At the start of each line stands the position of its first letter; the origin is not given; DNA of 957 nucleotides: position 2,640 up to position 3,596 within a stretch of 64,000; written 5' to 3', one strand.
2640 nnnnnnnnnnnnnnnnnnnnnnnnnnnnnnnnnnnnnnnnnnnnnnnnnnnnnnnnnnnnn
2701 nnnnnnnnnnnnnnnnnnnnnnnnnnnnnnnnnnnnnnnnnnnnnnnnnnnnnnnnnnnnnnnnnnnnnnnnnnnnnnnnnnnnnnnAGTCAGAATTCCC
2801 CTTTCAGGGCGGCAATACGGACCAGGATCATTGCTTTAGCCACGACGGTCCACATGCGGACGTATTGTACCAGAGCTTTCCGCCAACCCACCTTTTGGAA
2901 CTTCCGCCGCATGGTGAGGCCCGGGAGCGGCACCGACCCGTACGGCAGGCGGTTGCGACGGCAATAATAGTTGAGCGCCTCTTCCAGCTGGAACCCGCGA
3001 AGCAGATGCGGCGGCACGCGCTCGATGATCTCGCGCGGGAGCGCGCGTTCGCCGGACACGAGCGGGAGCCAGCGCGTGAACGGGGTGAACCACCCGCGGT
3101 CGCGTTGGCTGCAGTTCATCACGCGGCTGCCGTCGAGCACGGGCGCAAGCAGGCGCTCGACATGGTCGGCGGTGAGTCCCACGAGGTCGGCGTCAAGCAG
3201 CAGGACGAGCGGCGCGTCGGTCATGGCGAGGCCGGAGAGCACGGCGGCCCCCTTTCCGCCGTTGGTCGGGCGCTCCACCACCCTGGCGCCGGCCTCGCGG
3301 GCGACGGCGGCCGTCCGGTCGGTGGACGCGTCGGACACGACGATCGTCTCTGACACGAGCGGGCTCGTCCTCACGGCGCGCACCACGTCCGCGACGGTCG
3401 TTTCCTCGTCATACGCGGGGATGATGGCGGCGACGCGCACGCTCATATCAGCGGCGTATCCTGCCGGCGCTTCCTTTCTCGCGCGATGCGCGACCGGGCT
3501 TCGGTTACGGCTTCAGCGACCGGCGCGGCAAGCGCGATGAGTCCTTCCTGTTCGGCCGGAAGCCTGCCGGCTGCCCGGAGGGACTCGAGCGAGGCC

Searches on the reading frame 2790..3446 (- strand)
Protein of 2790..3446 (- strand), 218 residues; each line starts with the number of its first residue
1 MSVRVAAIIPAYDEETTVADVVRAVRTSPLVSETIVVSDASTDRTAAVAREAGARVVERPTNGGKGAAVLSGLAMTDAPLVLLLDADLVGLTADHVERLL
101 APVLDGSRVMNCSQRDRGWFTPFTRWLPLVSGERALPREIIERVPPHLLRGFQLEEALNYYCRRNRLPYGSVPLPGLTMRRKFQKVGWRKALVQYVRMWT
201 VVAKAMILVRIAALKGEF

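Call 108: search_protein_families(library=pfam, proteins=[window:2790-3446:-], max_evalue=0.001)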
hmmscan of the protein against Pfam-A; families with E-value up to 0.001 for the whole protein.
window:2790-3446:- (218 aa): 3 families
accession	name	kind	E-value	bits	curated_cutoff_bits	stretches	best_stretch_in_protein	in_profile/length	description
PF00535.33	Glycos_transf_2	-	2.1e-20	73.8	23.3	1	7-128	2-128/168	Glycosyl transferase family 2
PF12804.13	NTP_transf_3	-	2.9e-09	37.8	27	1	12-116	21-125/160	MobA-like NTP transferase domain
PF13641.12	Glyco_tranf_2_3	-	8.5e-08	32.9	27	1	5-90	3-99/230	Glycosyltransferase like family 2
